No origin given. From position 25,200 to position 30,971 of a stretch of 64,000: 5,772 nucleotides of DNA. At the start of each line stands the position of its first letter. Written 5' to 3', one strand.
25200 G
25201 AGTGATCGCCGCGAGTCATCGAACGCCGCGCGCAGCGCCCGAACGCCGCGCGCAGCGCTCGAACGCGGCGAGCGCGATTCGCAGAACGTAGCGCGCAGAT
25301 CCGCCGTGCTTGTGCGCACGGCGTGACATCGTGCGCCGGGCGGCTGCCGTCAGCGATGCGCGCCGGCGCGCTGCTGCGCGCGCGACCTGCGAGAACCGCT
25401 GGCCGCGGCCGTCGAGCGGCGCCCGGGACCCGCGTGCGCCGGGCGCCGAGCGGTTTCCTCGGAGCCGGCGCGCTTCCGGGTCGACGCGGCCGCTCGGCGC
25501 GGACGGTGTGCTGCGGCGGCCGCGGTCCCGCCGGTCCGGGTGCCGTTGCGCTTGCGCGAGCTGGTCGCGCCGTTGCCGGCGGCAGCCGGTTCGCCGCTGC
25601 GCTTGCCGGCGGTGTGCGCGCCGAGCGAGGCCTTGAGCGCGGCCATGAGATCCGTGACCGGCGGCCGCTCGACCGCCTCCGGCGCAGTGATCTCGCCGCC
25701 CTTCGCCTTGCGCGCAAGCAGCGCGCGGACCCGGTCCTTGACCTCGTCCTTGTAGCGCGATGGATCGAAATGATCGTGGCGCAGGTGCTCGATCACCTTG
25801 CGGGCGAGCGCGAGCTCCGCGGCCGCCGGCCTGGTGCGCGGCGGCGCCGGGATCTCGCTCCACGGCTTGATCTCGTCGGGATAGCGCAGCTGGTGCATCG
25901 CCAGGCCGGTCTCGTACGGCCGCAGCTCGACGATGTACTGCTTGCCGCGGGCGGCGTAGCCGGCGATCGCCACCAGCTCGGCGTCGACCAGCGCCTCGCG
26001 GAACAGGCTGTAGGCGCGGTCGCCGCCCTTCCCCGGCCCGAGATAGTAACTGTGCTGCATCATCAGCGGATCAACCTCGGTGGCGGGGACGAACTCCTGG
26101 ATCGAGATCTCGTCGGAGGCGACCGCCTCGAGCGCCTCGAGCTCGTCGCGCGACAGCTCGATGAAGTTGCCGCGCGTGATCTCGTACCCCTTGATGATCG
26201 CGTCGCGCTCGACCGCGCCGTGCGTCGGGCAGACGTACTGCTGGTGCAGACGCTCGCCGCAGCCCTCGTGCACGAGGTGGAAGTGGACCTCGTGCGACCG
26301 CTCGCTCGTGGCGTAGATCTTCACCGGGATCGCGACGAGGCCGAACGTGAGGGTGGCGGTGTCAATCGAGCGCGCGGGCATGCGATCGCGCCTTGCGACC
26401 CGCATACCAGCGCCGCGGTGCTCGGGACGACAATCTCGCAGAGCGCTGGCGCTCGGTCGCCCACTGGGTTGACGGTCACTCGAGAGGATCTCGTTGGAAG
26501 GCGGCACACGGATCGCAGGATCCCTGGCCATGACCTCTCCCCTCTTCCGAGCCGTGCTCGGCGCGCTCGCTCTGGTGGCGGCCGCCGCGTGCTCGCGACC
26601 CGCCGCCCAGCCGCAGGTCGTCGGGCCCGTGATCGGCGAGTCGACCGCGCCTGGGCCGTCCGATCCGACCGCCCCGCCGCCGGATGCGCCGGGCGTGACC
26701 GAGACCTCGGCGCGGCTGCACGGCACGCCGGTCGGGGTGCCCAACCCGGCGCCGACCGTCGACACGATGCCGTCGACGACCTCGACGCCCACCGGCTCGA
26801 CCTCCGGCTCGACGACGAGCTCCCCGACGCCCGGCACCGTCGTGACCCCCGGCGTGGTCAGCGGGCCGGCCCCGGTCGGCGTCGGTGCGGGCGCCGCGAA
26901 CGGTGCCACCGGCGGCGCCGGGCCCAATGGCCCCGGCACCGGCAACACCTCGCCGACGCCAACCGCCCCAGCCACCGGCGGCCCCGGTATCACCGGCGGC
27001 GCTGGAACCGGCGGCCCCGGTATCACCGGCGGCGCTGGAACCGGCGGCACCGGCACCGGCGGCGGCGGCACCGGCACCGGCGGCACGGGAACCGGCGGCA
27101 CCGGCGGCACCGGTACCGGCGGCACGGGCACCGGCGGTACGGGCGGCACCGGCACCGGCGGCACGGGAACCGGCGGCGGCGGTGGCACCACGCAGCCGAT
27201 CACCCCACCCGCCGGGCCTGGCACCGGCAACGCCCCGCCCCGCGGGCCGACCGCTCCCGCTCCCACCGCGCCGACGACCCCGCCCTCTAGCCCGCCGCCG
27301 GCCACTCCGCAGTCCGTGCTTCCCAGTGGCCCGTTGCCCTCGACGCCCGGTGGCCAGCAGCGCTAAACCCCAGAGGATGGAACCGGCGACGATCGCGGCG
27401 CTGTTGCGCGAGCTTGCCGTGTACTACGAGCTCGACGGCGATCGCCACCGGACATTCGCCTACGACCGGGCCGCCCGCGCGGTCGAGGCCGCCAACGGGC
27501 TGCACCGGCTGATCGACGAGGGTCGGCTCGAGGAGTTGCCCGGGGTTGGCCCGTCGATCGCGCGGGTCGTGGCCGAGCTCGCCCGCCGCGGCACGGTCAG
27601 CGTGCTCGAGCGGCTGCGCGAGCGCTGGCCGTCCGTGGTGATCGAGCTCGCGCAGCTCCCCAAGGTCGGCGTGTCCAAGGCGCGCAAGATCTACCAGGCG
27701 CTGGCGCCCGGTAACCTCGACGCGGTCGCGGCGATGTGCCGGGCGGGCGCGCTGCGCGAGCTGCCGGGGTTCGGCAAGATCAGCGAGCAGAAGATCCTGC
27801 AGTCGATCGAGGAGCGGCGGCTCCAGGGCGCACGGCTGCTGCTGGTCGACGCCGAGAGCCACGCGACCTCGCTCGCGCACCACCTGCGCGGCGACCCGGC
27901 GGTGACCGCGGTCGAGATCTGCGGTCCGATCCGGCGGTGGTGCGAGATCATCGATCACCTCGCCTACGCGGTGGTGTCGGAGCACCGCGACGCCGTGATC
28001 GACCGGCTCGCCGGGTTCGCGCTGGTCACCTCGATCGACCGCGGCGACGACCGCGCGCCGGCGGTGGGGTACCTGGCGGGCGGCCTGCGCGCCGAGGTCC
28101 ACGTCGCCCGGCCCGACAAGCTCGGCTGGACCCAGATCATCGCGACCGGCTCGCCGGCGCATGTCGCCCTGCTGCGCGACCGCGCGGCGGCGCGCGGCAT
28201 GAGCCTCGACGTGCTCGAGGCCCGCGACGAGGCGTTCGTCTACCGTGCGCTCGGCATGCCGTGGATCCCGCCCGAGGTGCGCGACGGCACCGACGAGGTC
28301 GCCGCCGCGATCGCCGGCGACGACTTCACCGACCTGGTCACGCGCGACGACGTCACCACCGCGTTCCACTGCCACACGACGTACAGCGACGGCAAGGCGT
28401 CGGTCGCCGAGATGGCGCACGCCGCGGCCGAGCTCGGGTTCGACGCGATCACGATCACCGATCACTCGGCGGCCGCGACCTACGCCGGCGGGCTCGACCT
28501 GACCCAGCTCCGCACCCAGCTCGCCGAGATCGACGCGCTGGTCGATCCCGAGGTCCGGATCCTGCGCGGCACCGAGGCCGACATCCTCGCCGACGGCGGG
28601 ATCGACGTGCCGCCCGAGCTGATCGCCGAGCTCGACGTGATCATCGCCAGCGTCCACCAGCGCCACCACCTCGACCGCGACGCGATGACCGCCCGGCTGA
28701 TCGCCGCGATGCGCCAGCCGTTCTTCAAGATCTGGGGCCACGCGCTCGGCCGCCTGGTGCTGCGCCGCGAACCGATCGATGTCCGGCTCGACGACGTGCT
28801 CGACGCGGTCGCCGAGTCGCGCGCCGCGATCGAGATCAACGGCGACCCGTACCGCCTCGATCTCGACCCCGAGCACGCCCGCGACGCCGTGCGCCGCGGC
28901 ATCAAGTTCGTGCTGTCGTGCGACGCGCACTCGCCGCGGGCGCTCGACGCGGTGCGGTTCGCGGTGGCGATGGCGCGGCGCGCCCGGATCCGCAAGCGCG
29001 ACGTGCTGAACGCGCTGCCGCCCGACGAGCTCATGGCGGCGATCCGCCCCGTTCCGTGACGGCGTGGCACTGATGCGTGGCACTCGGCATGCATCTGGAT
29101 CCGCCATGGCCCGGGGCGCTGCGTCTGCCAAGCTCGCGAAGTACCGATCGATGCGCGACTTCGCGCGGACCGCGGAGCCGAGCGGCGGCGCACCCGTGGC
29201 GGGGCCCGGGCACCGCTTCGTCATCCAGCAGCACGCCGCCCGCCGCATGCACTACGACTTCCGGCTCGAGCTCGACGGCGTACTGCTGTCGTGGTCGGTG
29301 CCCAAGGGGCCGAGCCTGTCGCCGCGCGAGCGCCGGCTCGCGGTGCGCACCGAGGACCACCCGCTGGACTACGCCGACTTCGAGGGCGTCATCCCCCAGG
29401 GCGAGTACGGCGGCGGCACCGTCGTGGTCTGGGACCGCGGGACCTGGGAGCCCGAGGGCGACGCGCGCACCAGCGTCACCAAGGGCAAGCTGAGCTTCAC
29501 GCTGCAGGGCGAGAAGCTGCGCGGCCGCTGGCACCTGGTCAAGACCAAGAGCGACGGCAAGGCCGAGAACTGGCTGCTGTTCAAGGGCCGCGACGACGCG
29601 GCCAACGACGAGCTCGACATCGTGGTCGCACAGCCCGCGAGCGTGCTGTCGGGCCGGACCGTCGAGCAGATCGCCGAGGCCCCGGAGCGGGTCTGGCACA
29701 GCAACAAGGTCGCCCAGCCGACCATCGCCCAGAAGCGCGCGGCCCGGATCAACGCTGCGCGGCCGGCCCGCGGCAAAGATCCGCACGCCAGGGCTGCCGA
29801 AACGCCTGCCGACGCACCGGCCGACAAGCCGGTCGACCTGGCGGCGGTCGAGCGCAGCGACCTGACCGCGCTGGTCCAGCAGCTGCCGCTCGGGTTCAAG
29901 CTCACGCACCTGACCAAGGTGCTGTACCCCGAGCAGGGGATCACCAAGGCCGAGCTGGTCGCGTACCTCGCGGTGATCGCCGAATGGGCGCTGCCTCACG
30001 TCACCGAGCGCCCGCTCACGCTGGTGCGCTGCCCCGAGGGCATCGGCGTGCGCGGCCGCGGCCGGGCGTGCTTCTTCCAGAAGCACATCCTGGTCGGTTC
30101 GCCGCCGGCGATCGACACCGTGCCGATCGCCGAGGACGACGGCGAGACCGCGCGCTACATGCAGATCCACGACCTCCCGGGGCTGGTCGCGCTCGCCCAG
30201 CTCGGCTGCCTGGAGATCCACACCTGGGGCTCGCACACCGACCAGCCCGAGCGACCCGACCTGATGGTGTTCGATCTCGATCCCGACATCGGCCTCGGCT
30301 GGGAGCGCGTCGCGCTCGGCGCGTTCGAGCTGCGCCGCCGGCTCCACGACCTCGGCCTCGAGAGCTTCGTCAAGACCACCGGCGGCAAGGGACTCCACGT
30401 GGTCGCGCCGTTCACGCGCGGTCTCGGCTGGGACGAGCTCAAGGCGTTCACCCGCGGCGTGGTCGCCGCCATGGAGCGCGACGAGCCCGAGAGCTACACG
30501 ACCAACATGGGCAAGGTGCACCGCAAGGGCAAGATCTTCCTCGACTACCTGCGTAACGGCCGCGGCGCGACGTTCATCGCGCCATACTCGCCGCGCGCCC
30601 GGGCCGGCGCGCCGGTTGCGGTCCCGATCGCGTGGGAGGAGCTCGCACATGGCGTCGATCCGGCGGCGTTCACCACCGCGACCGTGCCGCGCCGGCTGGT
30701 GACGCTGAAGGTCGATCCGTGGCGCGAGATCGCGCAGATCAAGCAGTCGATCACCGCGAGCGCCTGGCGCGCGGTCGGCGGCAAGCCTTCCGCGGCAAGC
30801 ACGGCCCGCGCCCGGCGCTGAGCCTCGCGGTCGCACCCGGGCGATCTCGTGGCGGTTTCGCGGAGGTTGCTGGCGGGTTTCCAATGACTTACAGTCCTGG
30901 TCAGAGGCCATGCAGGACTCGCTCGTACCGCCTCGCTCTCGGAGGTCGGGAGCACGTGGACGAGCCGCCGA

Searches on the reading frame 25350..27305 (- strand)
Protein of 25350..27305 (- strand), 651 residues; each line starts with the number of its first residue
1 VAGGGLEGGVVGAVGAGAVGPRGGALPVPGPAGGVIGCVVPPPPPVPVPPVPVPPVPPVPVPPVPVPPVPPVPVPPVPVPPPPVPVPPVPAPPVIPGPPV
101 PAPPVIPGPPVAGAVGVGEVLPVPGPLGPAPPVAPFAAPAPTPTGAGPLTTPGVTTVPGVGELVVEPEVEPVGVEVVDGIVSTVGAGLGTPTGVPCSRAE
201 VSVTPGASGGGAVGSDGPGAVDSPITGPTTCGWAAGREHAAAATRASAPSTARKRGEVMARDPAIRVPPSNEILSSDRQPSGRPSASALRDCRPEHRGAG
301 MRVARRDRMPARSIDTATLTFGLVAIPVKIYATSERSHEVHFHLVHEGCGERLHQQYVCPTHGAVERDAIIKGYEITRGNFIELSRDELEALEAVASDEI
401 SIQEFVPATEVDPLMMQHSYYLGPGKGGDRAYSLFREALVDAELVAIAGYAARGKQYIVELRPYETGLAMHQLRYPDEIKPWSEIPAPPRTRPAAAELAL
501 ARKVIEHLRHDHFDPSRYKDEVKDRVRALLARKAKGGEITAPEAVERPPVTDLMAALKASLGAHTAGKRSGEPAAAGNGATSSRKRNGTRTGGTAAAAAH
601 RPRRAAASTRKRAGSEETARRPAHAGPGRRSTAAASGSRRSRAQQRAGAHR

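Call 51: search_protein_families(library=pfam, proteins=[window:25350-27305:-], max_evalue=0.00001)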
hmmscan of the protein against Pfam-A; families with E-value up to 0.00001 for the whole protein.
window:25350-27305:- (651 aa): 1 family
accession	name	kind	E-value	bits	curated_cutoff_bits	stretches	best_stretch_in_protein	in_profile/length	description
PF02735.22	Ku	-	8.5e-42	143.6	25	1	321-493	2-183/190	Ku70/Ku80 beta-barrel domain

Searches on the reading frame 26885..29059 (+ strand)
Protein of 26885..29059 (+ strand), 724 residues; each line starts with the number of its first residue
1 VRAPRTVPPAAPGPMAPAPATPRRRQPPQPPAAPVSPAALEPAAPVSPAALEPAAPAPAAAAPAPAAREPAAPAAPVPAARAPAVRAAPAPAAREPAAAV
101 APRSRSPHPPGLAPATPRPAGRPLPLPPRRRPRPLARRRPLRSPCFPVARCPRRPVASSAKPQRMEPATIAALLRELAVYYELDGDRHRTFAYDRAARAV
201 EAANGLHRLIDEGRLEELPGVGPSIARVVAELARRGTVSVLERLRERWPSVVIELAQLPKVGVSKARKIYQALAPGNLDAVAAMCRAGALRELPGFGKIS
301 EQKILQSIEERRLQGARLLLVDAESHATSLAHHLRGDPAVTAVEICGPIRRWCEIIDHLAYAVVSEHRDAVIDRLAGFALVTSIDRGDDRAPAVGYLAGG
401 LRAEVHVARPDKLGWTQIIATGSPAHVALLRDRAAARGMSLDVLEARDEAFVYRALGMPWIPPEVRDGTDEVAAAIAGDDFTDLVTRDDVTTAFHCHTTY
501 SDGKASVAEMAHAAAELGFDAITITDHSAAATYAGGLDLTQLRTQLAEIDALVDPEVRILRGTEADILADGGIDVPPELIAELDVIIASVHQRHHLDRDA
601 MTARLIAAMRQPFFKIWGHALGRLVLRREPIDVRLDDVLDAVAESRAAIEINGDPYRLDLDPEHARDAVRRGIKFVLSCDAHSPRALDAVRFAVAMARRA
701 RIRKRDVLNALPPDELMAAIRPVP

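Call 51: search_protein_families(library=pfam, proteins=[window:26885-29059:+], max_evalue=0.00001)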
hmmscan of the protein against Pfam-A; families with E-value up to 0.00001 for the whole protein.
window:26885-29059:+ (724 aa): 4 families
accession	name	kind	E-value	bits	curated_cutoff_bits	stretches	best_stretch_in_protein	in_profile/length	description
PF14716.13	HHH_8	-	9.2e-14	52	30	1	169-237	5-72/73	Helix-hairpin-helix domain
PF02811.25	PHP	-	3.3e-11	44.2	26.4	1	494-652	2-162/164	PHP domain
PF14520.12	HHH_5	-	2.3e-08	34.8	27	1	254-309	3-56/57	Helix-hairpin-helix domain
PF14791.11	DNA_pol_B_thumb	-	3.9e-08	33.5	25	1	419-466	4-62/63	DNA polymerase beta thumb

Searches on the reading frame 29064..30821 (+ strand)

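Call 51: search_protein_families(library=pfam, proteins=[window:29064-30821:+], max_evalue=0.00001)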
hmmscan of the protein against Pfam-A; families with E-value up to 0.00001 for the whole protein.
window:29064-30821:+ (585 aa): 2 families
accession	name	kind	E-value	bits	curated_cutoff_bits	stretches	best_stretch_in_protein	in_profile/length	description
PF21686.3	LigD_Prim-Pol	-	1.2e-88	297.4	27.4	1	294-553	1-254/254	LigD, primase-polymerase domain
PF13298.12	LigD_N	-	1.3e-44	151.2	31.1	1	55-160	1-107/107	DNA Ligase D 3'-phosphoesterase domain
